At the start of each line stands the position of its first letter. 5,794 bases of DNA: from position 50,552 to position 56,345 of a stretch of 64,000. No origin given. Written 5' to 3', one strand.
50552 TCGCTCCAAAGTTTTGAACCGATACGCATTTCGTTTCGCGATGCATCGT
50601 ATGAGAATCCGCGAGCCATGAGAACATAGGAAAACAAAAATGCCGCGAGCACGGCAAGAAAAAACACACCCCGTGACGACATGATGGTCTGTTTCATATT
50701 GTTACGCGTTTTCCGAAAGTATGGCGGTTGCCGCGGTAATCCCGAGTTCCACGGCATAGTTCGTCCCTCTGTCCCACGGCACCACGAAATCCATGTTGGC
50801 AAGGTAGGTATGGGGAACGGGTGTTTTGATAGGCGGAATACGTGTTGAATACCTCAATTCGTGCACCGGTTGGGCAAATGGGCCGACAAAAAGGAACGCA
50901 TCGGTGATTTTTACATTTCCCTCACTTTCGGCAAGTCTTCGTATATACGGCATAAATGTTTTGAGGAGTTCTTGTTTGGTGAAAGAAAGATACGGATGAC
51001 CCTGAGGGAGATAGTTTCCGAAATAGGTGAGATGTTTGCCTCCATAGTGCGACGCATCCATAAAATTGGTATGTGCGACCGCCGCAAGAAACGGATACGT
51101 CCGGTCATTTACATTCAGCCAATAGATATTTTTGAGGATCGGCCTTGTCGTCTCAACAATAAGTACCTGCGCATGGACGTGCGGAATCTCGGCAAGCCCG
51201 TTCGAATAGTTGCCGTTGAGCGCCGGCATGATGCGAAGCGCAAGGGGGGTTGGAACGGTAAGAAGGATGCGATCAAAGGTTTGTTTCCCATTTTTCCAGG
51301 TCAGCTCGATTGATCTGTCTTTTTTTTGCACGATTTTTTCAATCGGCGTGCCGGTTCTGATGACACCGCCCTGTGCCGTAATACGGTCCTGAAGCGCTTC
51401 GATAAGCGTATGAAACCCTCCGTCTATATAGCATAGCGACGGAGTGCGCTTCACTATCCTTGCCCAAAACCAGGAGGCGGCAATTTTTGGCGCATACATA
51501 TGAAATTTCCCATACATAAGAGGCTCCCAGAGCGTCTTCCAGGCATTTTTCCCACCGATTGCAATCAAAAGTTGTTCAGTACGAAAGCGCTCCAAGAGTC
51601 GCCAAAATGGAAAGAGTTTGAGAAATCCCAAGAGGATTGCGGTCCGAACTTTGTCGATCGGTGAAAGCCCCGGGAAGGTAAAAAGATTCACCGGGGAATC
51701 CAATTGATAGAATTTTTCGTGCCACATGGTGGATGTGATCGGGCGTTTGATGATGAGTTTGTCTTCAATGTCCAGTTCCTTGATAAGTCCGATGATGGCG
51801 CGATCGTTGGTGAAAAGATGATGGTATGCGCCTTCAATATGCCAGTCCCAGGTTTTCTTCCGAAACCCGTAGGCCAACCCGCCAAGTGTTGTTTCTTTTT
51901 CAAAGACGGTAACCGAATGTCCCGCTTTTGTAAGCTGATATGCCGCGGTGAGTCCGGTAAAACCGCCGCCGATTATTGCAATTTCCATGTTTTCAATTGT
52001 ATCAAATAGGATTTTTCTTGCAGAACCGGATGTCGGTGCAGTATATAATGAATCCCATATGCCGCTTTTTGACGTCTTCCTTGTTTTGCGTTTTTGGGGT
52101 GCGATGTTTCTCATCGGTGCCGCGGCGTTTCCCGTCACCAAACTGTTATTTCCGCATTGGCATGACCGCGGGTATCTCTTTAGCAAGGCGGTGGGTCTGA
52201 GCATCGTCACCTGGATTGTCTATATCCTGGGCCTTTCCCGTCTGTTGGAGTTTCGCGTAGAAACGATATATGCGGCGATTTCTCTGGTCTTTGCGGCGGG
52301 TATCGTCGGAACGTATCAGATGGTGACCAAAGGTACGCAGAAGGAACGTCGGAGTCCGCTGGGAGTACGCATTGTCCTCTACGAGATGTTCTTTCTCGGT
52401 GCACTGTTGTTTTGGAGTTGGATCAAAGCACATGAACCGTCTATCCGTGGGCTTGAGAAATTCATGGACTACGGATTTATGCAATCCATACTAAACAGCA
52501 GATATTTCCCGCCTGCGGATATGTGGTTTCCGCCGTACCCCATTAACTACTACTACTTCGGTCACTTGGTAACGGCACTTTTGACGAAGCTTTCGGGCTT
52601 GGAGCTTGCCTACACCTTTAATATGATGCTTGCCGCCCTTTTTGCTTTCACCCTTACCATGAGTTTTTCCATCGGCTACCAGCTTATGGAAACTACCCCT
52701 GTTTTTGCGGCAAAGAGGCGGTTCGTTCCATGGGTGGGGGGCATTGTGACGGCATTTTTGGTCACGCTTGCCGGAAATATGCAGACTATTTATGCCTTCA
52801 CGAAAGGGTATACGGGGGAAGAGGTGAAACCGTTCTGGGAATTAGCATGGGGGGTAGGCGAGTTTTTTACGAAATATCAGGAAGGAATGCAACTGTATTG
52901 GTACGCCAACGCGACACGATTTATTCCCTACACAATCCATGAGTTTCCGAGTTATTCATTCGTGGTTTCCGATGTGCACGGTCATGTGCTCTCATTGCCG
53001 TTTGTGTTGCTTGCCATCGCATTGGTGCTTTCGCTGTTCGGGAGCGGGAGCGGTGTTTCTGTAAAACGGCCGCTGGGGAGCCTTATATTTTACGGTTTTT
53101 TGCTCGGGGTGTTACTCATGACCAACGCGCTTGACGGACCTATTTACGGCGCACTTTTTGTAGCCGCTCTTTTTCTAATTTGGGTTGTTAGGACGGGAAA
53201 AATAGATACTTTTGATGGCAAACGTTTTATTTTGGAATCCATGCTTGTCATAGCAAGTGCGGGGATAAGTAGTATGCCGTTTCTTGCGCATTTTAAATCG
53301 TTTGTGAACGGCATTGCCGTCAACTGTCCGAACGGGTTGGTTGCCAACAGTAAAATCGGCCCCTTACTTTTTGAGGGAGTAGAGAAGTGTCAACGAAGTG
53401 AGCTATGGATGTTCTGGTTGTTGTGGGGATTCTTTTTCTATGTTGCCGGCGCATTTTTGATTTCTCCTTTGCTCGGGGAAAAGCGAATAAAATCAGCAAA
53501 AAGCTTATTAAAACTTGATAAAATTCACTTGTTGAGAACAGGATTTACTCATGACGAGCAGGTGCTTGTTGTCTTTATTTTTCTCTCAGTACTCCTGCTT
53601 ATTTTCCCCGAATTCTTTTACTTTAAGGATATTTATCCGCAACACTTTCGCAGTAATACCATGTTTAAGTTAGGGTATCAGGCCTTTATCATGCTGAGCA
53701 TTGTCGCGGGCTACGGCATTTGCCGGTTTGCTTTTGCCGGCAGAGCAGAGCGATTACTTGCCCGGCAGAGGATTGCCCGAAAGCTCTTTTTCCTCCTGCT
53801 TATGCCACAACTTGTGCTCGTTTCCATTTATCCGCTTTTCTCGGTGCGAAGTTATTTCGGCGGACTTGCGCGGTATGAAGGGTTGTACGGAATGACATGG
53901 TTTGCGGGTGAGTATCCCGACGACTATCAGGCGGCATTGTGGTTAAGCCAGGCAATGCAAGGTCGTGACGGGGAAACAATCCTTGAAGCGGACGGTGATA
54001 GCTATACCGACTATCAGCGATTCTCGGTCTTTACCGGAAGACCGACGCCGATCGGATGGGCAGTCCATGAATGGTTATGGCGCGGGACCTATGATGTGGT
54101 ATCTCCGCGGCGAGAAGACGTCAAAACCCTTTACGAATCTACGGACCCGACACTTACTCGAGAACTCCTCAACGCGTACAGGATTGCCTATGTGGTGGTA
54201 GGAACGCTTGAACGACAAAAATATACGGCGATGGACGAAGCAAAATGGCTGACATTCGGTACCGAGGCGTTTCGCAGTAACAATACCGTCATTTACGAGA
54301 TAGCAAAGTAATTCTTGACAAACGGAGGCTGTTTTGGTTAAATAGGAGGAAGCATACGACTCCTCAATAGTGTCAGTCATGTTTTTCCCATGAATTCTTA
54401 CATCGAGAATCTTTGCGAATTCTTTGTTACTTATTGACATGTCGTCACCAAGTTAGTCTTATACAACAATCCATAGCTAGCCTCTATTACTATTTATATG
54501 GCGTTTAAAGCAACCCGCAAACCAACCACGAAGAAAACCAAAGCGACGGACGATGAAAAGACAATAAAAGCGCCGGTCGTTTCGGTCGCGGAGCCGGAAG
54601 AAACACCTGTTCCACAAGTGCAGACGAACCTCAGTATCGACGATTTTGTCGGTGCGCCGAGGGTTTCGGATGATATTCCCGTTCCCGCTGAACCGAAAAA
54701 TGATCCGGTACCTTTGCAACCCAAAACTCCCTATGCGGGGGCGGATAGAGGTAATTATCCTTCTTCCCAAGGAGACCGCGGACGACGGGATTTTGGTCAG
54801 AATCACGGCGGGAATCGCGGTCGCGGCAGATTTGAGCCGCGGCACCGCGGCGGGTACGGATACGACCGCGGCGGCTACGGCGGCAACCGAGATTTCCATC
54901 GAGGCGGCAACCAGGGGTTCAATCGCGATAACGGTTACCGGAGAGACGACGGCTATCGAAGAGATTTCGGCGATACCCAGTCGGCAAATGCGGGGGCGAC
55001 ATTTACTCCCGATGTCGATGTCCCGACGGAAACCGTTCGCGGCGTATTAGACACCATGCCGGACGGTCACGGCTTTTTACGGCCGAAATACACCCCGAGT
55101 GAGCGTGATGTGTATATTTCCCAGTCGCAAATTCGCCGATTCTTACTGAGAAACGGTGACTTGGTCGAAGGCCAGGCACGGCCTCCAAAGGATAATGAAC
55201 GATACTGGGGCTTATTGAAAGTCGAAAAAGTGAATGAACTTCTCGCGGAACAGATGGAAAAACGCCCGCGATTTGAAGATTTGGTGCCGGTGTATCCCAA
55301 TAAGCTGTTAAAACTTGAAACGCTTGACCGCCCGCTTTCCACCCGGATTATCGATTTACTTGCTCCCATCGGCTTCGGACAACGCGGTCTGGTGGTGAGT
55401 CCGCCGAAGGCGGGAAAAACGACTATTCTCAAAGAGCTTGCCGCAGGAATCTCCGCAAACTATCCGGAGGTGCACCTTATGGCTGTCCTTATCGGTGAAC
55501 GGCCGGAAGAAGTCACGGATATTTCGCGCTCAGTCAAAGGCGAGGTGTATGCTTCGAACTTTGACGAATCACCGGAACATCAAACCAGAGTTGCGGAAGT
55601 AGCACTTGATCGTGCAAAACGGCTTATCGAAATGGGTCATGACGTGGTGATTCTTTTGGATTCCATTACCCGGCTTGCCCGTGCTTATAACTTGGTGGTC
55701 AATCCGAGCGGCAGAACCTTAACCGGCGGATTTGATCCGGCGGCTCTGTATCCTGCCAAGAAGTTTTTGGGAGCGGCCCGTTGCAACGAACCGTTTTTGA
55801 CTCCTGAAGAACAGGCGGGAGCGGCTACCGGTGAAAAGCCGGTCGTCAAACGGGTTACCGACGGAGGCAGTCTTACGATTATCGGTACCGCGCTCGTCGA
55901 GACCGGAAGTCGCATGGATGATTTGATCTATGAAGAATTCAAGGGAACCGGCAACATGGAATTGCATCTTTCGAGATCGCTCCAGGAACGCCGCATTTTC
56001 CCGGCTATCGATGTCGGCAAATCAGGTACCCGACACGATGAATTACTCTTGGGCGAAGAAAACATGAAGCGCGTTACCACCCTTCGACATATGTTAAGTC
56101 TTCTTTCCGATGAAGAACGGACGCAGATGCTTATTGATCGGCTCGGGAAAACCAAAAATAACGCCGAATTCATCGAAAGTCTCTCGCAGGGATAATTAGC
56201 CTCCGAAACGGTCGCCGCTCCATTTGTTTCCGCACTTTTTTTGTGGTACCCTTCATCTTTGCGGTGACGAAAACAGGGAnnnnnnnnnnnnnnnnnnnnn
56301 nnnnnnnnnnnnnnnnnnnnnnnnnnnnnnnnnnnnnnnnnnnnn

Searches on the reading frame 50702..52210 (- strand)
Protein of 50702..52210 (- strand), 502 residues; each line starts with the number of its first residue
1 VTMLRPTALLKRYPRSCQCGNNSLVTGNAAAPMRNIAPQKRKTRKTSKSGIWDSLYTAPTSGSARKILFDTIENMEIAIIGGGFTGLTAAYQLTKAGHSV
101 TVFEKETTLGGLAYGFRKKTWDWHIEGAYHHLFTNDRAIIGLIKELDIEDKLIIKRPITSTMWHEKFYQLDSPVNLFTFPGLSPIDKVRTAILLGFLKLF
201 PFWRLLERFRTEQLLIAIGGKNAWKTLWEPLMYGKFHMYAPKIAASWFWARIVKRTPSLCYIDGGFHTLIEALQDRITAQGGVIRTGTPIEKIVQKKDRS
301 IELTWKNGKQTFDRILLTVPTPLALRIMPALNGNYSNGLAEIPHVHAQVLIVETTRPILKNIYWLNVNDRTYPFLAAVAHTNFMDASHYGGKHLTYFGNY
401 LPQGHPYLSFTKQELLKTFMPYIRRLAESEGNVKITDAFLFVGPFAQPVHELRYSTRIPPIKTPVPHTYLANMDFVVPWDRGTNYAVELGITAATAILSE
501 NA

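Call 6: search_protein_families(library=pfam, proteins=[window:50702-52210:-], max_evalue=0.01)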
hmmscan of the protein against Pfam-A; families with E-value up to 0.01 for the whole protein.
window:50702-52210:- (502 aa): 14 families
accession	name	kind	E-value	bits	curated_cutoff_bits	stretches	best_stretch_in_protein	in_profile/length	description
PF01593.30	Amino_oxidase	-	3.1e-28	99.7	19.8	1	84-498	1-443/443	Flavin containing amine oxidoreductase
PF13450.12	NAD_binding_8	-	1.7e-13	51.1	21.9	1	79-145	1-67/68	NAD(P)-binding Rossmann-like domain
PF01266.30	DAO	-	1.2e-12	48.5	27.9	1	77-110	2-35/353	FAD dependent oxidoreductase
PF00070.33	Pyr_redox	-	6.8e-08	33.4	22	1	77-109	2-34/82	Pyridine nucleotide-disulphide oxidoreductase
PF03486.20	HI0933_like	-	2.6e-07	30.8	50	1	76-110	2-36/244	HI0933-like protein Rossmann domain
PF07992.20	Pyr_redox_2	-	3.6e-07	30.3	26.1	1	75-109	143-177/291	Pyridine nucleotide-disulphide oxidoreductase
PF12831.13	FAD_oxidored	-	4.7e-06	26.6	27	1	77-113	2-38/416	FAD dependent oxidoreductase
PF00890.30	FAD_binding_2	-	5.6e-06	26.2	20.4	1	77-111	2-36/414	FAD binding domain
PF01946.23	Thi4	-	6.4e-06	26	26.2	1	70-113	13-57/235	Thi4 family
PF13454.12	NAD_binding_9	-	0.0012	19.2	21.8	1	78-115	1-42/155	FAD-NAD(P)-binding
PF03721.20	UDPG_MGDP_dh_N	-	0.0021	18.1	27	0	75-104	1-30/187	UDP-glucose/GDP-mannose dehydrogenase family, NAD binding domain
PF01494.25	FAD_binding_3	-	0.0022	17.7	22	1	75-108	2-35/349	FAD binding domain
PF01134.28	GIDA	-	0.0056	16.2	22.1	1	77-107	2-33/391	Glucose inhibited division protein A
PF13738.12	Pyr_redox_3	-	0.0073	16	30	0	73-108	163-198/305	Pyridine nucleotide-disulphide oxidoreductase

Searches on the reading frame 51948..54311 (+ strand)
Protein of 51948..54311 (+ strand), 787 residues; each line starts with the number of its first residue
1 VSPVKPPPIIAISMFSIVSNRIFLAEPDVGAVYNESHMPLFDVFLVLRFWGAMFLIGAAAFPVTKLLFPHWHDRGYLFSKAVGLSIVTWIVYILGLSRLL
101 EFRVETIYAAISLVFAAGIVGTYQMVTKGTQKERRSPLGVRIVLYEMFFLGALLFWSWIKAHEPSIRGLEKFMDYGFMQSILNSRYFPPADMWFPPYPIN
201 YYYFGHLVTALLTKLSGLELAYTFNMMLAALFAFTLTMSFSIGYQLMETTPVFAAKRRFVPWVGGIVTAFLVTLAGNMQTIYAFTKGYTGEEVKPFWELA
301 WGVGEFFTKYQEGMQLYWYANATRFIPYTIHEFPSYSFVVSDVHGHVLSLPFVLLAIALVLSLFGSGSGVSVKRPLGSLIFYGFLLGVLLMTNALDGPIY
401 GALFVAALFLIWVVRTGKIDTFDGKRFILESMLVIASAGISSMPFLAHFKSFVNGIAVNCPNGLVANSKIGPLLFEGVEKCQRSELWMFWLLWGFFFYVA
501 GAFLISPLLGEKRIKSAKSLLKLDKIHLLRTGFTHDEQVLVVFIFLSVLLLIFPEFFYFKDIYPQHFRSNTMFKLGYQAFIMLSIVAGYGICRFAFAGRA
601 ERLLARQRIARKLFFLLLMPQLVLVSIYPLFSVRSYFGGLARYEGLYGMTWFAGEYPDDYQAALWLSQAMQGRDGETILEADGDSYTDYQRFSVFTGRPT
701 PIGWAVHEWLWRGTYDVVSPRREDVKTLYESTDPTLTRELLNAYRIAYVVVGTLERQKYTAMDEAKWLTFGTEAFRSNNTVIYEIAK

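Call 6: search_protein_families(library=pfam, proteins=[window:51948-54311:+], max_evalue=0.01)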
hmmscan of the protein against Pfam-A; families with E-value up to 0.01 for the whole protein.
window:51948-54311:+ (787 aa): 1 family
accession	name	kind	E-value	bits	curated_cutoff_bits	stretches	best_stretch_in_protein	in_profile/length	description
PF10060.15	DUF2298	-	3.4e-95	320.3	27.8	1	86-583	1-488/488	Uncharacterized membrane protein (DUF2298)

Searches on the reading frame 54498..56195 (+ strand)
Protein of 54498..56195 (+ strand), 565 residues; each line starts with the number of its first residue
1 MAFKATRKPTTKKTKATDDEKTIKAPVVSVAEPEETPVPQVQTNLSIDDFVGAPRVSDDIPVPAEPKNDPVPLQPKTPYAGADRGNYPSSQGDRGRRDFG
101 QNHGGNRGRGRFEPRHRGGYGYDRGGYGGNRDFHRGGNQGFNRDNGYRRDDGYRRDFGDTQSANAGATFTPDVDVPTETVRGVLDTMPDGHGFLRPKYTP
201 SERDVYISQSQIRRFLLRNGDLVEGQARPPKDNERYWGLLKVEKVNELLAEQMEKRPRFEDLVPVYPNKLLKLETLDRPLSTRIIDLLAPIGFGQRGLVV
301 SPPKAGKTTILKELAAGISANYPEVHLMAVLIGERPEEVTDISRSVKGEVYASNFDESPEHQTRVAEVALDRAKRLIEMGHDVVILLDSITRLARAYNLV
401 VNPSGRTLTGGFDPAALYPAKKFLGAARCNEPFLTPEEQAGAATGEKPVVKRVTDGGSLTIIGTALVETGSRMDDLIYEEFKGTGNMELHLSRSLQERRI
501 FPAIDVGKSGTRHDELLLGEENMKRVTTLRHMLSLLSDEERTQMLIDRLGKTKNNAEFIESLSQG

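Call 6: search_protein_families(library=pfam, proteins=[window:54498-56195:+], max_evalue=0.01)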
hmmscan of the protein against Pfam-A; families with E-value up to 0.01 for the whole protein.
window:54498-56195:+ (565 aa): 3 families
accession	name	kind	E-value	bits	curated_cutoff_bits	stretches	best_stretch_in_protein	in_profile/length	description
PF07497.18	Rho_RNA_bind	-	1e-27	96.1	27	1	181-248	2-70/73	Rho termination factor, RNA-binding domain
PF00006.31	ATP-synt_ab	-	1.8e-25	90.2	29.5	1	282-509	2-211/213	ATP synthase alpha/beta family, nucleotide-binding domain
PF08206.17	OB_RNB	-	0.00036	20.6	24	1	182-229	1-44/58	Ribonuclease B OB domain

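Call 21: find_encoding_contigs(protein=window:54498-56192:+, flank=10000)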
Protein window:54498-56192:+ (565 aa): 12 contigs read that carry it; 6 places shown.
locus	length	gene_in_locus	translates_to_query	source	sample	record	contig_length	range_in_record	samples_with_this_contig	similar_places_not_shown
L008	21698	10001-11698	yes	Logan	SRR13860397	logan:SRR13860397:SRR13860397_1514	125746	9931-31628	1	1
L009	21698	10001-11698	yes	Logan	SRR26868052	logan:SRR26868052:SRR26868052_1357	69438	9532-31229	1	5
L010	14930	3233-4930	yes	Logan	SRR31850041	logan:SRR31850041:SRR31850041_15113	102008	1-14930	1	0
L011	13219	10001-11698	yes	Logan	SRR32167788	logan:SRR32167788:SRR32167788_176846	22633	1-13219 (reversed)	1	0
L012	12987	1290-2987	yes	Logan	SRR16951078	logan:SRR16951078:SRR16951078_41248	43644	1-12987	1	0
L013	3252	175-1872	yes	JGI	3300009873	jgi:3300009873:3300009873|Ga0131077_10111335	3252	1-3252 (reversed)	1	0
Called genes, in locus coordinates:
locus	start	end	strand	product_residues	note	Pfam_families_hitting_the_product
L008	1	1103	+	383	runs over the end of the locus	PF13439:Glyco_transf_4, PF13579:Glyco_trans_4_4, PF20706:GT4-conflict (weak), PF00534:Glycos_transf_1, PF13692:Glyco_trans_1_4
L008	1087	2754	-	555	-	-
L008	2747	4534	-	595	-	PF02366:PMT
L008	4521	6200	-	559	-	-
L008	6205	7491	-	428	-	PF00070:Pyr_redox (faint), PF00890:FAD_binding_2 (weak), PF01266:DAO, PF01593:Amino_oxidase, PF03486:HI0933_like (faint), PF07992:Pyr_redox_2 (faint), PF12831:FAD_oxidored (weak), PF13450:NAD_binding_8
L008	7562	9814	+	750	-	PF10060:DUF2298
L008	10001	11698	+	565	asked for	PF07497:Rho_RNA_bind, PF00006:ATP-synt_ab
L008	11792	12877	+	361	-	PF01476:LysM, PF23473:LysM3_LYK4_5 (weak), PF01476:LysM (weak), PF01551:Peptidase_M23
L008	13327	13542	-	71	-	-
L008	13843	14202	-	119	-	-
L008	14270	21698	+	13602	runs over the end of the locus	-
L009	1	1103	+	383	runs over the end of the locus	PF13439:Glyco_transf_4, PF13579:Glyco_trans_4_4, PF20706:GT4-conflict (weak), PF00534:Glycos_transf_1, PF13692:Glyco_trans_1_4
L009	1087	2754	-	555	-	-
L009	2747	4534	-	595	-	PF02366:PMT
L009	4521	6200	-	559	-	-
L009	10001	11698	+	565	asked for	PF07497:Rho_RNA_bind, PF00006:ATP-synt_ab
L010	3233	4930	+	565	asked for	PF07497:Rho_RNA_bind, PF00006:ATP-synt_ab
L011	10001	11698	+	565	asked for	PF07497:Rho_RNA_bind, PF00006:ATP-synt_ab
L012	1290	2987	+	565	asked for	PF07497:Rho_RNA_bind, PF00006:ATP-synt_ab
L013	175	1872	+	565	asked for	PF07497:Rho_RNA_bind, PF00006:ATP-synt_ab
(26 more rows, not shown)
